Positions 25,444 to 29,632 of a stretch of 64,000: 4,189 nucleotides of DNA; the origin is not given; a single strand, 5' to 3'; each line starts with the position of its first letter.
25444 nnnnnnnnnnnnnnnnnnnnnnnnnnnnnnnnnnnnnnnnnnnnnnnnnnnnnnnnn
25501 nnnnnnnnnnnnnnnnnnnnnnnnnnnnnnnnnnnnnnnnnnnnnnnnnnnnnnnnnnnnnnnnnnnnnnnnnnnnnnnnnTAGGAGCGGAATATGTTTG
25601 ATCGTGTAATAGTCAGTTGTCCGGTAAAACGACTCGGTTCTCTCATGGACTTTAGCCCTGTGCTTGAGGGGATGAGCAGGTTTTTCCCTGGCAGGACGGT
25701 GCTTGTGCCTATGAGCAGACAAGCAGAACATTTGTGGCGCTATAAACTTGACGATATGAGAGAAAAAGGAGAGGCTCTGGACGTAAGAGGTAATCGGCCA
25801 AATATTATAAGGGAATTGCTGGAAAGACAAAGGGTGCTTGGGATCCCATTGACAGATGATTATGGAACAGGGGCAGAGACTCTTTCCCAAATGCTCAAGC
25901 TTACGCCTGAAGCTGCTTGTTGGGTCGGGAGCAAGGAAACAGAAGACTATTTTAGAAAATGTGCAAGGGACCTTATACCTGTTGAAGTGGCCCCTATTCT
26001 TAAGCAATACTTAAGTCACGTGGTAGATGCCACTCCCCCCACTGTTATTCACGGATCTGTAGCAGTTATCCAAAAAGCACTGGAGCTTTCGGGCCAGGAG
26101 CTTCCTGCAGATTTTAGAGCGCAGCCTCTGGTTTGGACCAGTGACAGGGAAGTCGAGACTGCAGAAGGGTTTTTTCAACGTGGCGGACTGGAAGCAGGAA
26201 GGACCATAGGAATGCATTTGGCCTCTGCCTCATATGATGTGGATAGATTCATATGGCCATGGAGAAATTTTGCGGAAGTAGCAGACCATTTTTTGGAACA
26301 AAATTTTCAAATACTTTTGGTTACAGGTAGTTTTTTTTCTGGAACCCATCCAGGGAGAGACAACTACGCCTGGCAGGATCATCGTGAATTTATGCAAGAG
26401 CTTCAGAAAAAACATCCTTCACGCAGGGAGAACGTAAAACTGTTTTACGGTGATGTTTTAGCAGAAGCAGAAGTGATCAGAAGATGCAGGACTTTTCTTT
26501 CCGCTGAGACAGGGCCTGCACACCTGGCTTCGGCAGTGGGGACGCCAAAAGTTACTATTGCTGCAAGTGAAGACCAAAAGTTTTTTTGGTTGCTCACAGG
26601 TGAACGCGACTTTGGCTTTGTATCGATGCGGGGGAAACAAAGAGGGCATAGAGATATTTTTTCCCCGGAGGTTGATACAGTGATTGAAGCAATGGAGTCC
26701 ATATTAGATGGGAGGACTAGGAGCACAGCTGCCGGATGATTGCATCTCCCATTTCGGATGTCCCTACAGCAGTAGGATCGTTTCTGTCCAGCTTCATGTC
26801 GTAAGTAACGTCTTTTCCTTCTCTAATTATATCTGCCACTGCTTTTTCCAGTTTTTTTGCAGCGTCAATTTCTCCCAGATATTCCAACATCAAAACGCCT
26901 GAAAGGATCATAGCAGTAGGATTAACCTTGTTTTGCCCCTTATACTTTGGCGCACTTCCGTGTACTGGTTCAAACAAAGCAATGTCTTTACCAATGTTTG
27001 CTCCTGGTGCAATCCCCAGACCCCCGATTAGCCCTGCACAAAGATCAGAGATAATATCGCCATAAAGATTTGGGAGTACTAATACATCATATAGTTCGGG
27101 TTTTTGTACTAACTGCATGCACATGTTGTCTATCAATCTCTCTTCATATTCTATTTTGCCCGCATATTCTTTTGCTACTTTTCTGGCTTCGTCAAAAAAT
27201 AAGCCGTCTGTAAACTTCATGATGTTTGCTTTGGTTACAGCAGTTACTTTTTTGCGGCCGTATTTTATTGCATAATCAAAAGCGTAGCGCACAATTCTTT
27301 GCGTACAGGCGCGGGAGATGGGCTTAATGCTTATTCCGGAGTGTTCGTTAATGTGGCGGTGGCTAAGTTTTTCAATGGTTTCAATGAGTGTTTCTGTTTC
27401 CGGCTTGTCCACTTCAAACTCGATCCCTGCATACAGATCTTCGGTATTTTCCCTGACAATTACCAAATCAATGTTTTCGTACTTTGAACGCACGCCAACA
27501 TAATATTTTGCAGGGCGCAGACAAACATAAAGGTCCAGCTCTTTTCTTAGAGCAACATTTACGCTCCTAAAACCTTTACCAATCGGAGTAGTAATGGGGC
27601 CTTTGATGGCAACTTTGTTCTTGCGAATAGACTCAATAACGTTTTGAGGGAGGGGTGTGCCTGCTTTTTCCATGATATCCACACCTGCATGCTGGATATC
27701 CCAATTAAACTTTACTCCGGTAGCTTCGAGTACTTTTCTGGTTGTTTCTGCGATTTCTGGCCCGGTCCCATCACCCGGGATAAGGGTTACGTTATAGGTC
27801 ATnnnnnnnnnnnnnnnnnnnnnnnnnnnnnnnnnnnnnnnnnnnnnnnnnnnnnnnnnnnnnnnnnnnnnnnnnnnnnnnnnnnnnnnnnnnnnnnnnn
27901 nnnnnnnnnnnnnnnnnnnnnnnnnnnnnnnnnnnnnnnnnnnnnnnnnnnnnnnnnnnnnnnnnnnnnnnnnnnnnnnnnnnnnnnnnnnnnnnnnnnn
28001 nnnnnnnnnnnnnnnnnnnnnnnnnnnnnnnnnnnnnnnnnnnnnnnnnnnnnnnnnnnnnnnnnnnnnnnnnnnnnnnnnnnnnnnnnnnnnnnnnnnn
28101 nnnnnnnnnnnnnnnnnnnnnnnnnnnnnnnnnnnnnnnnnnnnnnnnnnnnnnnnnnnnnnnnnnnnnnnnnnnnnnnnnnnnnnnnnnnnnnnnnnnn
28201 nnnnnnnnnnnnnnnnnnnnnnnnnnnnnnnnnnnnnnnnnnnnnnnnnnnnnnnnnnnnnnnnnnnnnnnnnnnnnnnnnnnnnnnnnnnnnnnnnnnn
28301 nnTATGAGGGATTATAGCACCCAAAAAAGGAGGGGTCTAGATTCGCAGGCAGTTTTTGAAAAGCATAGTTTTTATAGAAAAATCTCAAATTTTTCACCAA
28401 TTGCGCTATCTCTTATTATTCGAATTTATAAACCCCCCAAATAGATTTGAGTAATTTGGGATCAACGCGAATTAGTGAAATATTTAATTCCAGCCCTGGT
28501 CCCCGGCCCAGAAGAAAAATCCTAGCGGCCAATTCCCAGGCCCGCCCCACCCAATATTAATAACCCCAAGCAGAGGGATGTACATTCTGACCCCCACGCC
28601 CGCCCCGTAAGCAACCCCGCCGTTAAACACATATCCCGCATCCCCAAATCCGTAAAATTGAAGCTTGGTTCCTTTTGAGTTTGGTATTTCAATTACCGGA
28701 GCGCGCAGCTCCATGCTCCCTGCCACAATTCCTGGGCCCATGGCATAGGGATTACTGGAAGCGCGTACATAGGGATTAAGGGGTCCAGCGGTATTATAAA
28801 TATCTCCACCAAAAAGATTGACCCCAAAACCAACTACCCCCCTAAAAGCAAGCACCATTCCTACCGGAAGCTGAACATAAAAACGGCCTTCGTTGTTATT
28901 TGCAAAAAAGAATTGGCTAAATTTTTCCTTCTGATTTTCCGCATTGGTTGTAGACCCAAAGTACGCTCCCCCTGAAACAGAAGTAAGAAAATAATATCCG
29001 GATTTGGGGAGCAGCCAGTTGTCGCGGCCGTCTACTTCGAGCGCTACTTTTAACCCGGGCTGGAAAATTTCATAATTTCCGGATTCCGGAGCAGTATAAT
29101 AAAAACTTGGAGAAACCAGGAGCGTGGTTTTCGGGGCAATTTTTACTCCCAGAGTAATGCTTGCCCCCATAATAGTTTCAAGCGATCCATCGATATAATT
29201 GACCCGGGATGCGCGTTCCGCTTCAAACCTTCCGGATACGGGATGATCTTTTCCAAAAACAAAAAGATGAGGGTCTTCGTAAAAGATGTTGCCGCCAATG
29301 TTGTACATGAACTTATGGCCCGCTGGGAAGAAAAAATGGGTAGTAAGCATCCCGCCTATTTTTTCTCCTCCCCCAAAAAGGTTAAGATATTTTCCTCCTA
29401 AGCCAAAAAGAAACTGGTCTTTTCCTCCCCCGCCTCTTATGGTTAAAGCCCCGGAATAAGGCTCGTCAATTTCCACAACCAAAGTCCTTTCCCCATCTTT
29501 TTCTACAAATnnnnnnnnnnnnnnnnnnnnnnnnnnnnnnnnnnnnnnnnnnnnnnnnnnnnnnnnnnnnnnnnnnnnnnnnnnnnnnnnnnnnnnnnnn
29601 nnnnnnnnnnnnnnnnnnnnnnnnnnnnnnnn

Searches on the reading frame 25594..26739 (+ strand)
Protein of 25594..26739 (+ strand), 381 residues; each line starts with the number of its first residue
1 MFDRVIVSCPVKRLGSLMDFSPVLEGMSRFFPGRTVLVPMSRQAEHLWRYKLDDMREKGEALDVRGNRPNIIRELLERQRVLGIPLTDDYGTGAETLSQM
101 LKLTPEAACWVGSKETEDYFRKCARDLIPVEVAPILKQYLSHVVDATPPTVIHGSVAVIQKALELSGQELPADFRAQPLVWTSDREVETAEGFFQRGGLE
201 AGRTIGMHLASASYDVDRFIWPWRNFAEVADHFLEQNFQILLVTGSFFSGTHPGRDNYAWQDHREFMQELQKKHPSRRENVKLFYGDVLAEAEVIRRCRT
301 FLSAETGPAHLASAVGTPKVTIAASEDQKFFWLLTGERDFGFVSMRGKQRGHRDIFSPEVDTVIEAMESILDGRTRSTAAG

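Call 49: search_protein_families(library=pfam, proteins=[window:25594-26739:+], max_evalue=0.00001)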
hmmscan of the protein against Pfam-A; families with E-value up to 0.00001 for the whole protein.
window:25594-26739:+ (381 aa): 1 family
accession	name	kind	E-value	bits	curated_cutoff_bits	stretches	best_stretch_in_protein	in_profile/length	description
PF01075.23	Glyco_transf_9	-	1.2e-09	38.3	22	1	191-332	102-218/247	Glycosyltransferase family 9 (heptosyltransferase)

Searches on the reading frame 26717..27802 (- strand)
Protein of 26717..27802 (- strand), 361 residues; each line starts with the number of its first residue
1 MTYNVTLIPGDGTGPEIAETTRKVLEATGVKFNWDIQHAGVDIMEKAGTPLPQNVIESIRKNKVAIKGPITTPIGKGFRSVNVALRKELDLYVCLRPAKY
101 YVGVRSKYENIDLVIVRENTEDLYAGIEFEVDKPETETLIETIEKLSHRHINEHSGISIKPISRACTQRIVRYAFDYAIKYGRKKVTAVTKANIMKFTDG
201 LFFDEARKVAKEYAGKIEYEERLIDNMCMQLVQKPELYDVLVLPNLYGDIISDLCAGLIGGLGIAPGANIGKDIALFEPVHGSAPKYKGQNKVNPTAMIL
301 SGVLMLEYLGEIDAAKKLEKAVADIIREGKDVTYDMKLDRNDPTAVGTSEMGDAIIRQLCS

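Call 18: search_protein_families(library=pfam, proteins=[window:26717-27802:-], max_evalue=0.001)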
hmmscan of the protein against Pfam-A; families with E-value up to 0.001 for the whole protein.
window:26717-27802:- (361 aa): 1 family
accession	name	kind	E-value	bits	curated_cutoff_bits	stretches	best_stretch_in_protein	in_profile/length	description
PF00180.25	Iso_dh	-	3.3e-109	365.8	27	1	4-355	1-348/348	Isocitrate/isopropylmalate dehydrogenase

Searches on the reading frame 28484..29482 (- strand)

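Call 18: search_protein_families(library=pfam, proteins=[window:28484-29482:-], max_evalue=0.001)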
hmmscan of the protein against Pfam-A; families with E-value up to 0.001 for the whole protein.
window:28484-29482:- (332 aa): 1 family
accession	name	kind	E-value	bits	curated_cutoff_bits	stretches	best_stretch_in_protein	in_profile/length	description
PF01103.29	Omp85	-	1.7e-05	25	24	1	34-310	1-300/325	Omp85 superfamily domain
